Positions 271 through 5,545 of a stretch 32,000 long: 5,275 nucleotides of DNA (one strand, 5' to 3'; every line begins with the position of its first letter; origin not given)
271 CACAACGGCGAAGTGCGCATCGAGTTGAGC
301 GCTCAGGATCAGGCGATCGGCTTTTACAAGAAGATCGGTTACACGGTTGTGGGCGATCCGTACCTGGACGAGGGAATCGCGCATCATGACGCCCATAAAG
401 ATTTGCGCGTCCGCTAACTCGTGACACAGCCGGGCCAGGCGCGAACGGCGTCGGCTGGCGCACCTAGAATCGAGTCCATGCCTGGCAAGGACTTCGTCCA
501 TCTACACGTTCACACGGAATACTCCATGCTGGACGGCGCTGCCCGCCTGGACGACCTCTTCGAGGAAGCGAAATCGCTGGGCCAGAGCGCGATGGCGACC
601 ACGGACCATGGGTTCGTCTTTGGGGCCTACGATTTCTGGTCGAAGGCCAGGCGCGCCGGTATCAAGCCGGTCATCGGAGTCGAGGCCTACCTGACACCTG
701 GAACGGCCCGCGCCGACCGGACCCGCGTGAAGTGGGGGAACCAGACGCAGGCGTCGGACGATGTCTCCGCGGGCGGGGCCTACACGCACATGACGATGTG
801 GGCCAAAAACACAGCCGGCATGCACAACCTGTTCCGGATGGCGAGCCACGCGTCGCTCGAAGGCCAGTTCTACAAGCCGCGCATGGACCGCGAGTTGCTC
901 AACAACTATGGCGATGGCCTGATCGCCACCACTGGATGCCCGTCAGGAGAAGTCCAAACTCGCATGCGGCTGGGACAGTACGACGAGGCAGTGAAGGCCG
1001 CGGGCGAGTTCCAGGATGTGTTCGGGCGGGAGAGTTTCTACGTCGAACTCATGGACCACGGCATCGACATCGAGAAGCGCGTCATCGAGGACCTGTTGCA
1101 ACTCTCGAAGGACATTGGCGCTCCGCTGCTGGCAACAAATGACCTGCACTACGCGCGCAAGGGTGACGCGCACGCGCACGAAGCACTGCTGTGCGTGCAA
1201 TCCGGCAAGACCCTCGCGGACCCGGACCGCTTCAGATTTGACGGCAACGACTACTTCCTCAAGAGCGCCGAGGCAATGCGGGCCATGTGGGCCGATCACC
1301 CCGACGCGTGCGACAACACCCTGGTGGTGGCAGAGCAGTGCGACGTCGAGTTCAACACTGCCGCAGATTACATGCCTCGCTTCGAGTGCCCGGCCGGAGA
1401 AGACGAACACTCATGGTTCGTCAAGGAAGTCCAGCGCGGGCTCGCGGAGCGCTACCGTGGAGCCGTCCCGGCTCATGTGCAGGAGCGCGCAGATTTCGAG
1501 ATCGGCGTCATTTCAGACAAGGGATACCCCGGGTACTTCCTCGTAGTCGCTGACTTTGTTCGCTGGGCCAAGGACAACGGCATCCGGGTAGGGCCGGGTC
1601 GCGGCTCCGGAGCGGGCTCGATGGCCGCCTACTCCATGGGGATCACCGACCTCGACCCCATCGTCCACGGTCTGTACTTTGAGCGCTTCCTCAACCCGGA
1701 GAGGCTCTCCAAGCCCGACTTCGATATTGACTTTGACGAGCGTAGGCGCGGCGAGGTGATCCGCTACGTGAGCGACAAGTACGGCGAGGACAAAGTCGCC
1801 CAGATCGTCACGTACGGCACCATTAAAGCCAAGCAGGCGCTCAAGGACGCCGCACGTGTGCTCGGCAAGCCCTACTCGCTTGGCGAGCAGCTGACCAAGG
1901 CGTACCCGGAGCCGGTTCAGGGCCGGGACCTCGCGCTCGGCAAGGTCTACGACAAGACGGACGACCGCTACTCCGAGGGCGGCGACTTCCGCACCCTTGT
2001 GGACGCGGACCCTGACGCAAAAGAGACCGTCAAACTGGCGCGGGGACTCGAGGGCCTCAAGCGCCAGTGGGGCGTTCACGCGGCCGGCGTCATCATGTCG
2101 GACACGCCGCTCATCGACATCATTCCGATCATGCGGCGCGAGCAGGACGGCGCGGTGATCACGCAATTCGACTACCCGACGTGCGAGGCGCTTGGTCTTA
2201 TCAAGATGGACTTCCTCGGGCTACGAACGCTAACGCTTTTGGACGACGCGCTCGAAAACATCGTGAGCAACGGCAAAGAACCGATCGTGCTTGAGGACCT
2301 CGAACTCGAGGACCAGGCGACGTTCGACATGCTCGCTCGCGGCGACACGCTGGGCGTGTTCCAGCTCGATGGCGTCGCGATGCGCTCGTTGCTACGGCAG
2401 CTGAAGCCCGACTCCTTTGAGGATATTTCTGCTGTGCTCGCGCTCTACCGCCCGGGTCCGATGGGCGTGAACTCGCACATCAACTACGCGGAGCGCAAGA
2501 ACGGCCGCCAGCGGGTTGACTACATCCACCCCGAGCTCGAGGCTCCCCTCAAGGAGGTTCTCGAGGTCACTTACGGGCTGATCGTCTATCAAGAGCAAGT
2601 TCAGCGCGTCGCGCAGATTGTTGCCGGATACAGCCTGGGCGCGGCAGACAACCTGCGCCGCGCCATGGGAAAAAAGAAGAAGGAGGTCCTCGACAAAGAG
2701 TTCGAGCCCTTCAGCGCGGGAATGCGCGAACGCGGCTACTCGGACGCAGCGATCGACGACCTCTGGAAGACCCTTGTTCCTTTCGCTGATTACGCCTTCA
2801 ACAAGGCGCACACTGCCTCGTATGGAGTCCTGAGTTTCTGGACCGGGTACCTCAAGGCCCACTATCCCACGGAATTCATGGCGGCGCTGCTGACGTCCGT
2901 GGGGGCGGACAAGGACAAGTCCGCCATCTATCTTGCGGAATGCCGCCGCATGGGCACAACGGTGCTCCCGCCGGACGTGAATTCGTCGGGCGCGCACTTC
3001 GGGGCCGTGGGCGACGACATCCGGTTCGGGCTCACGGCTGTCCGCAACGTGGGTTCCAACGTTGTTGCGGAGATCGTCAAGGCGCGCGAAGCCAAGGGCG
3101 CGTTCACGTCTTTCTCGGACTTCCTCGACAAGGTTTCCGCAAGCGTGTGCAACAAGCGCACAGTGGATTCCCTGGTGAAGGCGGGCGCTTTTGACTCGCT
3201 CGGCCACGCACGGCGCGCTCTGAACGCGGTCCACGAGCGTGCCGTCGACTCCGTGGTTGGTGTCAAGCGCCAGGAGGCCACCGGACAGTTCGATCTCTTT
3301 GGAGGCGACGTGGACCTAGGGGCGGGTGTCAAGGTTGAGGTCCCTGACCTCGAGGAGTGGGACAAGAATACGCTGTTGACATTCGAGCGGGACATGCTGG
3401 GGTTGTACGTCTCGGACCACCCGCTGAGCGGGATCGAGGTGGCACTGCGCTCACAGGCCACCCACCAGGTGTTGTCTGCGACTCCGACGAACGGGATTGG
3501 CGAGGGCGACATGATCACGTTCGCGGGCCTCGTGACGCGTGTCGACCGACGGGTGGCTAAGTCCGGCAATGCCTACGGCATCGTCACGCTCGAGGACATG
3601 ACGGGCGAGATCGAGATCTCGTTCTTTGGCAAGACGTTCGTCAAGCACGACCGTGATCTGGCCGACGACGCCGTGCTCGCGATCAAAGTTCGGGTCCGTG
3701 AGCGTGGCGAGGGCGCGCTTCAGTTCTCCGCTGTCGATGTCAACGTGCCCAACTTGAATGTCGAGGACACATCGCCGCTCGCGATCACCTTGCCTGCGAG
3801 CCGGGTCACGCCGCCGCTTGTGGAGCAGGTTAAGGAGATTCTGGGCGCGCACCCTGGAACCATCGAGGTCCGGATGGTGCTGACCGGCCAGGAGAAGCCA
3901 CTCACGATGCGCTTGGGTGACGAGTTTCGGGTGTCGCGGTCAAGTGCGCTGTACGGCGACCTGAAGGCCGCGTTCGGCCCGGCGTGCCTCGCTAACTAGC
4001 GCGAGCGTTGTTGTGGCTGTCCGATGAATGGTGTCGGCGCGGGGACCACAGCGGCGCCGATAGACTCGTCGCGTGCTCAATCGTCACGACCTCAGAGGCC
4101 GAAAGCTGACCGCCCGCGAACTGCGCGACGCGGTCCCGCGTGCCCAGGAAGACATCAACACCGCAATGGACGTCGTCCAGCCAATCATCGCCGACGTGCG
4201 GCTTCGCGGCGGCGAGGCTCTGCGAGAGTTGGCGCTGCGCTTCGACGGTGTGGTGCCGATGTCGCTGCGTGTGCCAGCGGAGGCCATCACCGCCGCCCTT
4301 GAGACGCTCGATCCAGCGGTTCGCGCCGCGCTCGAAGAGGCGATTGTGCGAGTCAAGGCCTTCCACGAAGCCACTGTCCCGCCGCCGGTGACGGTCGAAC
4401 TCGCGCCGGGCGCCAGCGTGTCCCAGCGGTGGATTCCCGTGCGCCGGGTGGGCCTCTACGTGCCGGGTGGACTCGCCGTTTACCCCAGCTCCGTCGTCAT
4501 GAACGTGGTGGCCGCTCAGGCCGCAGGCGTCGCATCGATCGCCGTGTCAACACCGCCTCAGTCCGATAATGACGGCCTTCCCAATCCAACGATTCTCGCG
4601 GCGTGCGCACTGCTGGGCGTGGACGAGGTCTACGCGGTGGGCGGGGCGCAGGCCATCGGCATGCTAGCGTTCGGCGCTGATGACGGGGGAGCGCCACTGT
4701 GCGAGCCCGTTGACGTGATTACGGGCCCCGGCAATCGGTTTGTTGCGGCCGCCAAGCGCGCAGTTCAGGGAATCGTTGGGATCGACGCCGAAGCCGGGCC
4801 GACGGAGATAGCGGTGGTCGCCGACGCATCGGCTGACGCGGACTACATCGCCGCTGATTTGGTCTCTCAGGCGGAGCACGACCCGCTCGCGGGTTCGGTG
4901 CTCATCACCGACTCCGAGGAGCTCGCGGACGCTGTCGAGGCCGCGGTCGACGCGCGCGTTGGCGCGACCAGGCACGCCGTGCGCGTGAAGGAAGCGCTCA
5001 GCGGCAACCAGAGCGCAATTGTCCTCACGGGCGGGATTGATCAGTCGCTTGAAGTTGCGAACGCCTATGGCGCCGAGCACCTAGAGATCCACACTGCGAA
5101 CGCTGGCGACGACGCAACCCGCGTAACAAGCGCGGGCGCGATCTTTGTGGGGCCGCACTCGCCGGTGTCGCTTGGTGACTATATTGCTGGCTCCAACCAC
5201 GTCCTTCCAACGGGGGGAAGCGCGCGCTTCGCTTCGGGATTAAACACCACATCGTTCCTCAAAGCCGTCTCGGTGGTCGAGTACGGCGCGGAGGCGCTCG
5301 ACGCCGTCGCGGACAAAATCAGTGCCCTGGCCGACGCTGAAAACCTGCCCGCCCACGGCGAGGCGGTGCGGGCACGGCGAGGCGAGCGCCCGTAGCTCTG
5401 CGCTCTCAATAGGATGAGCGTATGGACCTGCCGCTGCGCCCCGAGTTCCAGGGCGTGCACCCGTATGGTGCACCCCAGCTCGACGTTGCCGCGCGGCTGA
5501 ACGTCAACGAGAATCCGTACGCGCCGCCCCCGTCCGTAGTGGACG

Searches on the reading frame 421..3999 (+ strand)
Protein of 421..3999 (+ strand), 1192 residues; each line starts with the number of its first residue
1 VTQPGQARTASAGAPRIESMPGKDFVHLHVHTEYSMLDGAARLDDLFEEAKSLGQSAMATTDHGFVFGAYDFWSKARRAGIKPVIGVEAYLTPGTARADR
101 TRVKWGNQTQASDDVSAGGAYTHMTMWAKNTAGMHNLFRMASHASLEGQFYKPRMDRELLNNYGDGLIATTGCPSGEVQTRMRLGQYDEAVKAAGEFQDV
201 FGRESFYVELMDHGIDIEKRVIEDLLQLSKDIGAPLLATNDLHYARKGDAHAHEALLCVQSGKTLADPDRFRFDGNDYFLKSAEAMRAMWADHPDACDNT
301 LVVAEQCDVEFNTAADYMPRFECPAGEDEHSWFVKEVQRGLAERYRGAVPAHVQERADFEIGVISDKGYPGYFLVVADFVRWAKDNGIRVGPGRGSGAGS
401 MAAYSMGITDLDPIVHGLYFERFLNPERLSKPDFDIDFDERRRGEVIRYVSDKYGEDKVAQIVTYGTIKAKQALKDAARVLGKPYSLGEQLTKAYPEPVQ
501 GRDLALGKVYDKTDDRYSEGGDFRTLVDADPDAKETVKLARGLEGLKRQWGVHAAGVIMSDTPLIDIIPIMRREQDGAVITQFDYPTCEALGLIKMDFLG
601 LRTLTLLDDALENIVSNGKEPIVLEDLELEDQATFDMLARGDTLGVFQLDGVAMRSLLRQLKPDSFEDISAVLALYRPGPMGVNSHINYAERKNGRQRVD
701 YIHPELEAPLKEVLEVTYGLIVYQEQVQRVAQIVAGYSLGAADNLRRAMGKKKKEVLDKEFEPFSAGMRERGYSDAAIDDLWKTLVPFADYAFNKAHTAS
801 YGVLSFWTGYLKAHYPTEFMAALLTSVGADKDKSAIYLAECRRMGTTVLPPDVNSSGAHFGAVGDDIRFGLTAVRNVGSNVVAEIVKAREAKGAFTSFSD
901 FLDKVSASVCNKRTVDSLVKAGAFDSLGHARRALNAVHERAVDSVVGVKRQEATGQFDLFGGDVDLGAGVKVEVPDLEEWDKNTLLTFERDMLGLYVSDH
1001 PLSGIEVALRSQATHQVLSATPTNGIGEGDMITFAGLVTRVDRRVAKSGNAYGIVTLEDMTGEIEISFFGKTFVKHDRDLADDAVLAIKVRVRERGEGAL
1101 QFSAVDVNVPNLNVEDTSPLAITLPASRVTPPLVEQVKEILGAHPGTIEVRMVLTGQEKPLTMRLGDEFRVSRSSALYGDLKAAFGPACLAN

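Call 58: search_protein_families(library=pfam, proteins=[window:421-3999:+], max_evalue=0.001)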
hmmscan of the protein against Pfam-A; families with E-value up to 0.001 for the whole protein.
window:421-3999:+ (1192 aa): 5 families
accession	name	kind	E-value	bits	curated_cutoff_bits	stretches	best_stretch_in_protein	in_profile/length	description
PF07733.18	DNA_pol3_alpha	-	1.5e-93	313.6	23.9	1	332-600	2-260/260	Bacterial DNA polymerase III alpha NTPase domain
PF17657.6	DNA_pol3_finger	-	8e-59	198.1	22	1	603-772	1-166/166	Bacterial DNA polymerase III alpha subunit finger domain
PF02811.25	PHP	-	3e-48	164.7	26.4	1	27-213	1-164/164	PHP domain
PF14579.12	HHH_6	-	3.6e-28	98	25.6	1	845-934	1-90/90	Helix-hairpin-helix motif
PF01336.31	tRNA_anti-codon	-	3.9e-09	36.8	27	1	1032-1106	1-71/75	OB-fold nucleic acid binding domain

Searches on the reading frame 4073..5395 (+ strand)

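Call 58: search_protein_families(library=pfam, proteins=[window:4073-5395:+], max_evalue=0.001)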
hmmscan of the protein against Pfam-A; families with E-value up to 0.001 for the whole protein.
window:4073-5395:+ (440 aa): 1 family
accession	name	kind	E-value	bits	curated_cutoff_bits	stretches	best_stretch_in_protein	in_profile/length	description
PF00815.25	Histidinol_dh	-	2.2e-146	488.5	27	1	23-435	3-410/411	Histidinol dehydrogenase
